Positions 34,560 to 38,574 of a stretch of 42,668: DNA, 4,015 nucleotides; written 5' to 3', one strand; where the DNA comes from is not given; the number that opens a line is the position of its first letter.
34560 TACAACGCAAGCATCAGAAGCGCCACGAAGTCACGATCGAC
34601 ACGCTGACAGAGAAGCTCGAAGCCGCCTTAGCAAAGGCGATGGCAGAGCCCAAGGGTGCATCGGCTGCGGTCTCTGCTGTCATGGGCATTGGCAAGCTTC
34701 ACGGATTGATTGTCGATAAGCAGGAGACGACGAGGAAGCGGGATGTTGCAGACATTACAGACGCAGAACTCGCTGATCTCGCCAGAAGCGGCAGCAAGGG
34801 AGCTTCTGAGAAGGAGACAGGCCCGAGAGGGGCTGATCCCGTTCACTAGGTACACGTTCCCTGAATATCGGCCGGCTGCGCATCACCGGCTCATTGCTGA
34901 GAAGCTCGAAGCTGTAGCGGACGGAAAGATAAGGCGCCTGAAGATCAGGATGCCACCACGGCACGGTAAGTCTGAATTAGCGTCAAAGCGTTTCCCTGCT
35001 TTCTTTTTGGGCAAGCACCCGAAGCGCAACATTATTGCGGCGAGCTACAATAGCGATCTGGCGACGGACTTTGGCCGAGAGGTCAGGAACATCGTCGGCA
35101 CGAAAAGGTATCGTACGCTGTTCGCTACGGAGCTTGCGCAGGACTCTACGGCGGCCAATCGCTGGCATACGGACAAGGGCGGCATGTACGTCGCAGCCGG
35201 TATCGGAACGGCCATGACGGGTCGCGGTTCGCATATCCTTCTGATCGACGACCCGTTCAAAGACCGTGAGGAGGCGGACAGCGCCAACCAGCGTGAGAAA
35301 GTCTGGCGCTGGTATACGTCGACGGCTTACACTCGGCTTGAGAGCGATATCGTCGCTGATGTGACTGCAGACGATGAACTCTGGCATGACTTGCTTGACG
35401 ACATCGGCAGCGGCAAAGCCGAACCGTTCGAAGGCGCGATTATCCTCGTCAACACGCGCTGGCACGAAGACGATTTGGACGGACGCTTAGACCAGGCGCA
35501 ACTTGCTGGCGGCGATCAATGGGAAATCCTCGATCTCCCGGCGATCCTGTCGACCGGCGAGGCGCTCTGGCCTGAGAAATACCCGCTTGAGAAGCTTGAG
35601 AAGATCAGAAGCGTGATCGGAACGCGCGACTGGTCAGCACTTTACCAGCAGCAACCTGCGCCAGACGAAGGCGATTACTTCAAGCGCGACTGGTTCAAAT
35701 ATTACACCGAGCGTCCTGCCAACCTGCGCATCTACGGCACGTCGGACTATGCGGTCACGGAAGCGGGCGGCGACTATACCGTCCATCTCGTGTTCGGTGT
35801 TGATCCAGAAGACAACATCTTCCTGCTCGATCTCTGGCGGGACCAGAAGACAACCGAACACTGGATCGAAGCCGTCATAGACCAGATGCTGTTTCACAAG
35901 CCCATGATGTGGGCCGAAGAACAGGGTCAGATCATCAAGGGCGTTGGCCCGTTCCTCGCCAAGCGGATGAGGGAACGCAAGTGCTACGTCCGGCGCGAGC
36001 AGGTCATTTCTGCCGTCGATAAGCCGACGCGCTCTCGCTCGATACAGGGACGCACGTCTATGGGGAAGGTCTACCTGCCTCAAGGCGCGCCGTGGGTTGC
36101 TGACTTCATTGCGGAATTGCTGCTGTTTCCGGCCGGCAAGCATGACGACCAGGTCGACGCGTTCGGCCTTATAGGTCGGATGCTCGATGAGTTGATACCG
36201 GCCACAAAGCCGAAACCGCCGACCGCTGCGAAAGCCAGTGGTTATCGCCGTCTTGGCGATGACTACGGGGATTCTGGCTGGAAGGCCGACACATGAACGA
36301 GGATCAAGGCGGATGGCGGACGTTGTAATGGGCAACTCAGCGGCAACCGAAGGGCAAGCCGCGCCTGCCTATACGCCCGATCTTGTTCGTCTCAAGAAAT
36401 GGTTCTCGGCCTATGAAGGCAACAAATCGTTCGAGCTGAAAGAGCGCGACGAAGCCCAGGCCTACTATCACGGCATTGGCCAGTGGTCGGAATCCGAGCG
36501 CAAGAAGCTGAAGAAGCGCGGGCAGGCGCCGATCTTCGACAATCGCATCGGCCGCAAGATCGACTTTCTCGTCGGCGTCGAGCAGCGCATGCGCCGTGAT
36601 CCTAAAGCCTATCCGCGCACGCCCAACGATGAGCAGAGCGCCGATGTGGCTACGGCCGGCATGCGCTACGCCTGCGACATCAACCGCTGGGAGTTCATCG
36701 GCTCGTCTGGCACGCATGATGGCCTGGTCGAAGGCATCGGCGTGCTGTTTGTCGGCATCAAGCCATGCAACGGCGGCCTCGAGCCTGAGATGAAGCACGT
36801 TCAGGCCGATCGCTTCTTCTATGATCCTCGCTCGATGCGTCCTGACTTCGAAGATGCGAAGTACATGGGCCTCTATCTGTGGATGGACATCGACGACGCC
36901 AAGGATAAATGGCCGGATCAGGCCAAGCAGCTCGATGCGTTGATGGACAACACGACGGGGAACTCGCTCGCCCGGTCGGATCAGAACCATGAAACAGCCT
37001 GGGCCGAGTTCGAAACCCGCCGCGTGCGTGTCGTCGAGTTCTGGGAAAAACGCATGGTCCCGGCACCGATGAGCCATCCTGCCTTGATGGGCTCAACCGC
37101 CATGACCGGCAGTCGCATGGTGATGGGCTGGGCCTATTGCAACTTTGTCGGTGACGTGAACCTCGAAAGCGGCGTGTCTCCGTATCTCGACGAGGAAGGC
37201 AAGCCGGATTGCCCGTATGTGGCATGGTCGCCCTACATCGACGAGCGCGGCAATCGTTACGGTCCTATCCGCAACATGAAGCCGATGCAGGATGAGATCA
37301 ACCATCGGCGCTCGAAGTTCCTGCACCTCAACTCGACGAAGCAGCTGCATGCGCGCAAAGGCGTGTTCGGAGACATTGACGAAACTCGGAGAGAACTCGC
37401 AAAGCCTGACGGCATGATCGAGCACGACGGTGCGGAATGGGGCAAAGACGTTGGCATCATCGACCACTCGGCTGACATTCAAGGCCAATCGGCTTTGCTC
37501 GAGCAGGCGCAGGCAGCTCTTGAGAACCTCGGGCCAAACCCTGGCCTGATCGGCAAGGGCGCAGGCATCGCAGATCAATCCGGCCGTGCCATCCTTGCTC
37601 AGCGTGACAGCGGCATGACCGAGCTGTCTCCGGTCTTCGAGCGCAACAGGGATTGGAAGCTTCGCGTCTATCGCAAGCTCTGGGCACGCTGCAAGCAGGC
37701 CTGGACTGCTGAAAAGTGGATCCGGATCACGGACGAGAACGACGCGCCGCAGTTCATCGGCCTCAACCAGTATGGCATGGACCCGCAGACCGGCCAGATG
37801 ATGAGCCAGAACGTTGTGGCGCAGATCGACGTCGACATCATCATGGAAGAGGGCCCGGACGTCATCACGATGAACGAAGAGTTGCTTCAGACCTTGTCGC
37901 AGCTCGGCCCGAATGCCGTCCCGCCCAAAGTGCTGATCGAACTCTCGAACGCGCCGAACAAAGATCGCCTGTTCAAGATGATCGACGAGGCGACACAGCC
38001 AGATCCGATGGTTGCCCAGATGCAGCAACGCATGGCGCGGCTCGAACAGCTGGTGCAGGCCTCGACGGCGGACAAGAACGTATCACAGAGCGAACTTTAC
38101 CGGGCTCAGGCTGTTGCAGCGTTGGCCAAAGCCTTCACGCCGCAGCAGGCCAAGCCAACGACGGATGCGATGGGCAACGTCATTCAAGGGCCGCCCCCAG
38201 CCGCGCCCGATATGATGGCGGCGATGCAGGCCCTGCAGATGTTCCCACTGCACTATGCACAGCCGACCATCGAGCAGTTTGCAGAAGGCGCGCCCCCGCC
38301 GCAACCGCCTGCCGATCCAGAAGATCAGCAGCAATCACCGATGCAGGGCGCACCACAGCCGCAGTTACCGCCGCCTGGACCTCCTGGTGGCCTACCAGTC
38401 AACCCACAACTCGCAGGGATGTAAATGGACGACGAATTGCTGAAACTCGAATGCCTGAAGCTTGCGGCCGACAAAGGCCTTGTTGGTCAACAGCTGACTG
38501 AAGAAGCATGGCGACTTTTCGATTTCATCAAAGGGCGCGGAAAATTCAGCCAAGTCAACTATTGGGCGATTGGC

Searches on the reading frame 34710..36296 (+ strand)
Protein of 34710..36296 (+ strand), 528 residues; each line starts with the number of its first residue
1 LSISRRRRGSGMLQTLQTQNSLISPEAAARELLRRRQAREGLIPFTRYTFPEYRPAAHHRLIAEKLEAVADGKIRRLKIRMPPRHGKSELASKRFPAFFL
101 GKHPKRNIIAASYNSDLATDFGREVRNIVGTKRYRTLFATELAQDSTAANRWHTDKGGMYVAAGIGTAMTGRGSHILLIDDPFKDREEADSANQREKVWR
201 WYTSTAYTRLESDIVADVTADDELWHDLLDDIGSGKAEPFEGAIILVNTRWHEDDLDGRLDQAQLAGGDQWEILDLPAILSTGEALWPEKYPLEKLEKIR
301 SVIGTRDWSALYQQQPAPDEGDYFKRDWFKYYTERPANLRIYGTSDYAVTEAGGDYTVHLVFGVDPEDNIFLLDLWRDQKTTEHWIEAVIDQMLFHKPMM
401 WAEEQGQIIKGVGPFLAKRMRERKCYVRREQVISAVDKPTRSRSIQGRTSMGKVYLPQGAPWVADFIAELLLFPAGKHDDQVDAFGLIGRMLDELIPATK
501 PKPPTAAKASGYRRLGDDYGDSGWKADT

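Call 55: search_protein_families(library=phrogs, proteins=[window:34710-36296:+], max_evalue=0.00001)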
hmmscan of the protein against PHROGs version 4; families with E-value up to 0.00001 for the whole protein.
window:34710-36296:+ (528 aa): 6 families
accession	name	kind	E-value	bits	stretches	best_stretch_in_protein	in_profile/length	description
phrog_38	-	head and packaging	9.9e-115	385.9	1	20-507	249-718/760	terminase large subunit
phrog_4758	-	head and packaging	1.1e-60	206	1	26-213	9-197/243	terminase large subunit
phrog_5573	-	head and packaging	3e-38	132.7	1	269-484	10-226/250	terminase large subunit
phrog_30251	-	head and packaging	5.3e-25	88.8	1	74-212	55-201/799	terminase large subunit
phrog_979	-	head and packaging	4.2e-16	59.8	1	318-508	410-612/642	terminase large subunit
phrog_12171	-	head and packaging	1.4e-06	29.3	1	436-485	40-88/110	terminase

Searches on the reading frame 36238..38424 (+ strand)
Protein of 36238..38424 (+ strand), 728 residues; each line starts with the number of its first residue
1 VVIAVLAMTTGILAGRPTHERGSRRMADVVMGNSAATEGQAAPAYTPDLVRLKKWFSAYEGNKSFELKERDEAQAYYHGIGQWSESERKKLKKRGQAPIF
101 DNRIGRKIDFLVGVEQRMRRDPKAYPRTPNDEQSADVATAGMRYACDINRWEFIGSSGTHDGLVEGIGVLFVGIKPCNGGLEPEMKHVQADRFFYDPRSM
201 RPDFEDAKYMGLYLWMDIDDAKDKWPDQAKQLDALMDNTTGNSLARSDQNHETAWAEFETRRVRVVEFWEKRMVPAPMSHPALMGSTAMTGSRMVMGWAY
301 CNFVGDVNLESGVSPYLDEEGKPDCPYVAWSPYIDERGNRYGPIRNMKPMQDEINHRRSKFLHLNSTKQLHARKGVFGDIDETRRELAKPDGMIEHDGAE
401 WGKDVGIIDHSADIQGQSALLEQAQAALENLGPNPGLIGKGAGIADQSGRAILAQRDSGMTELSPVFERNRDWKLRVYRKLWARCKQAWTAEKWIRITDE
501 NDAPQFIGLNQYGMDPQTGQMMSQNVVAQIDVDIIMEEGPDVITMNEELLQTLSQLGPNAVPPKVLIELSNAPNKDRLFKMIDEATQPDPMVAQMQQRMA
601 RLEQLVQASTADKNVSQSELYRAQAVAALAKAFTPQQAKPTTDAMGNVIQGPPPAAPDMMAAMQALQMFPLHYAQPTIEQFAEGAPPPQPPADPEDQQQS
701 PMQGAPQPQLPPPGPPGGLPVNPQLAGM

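Call 55: search_protein_families(library=phrogs, proteins=[window:36238-38424:+], max_evalue=0.00001)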
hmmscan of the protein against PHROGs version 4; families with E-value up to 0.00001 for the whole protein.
window:36238-38424:+ (728 aa): 2 families
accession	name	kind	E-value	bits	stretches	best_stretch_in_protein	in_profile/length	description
phrog_156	-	head and packaging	1.7e-95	321.9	1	42-637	5-625/681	portal protein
phrog_18470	-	head and packaging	2.5e-10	40.9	1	70-241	42-214/232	portal protein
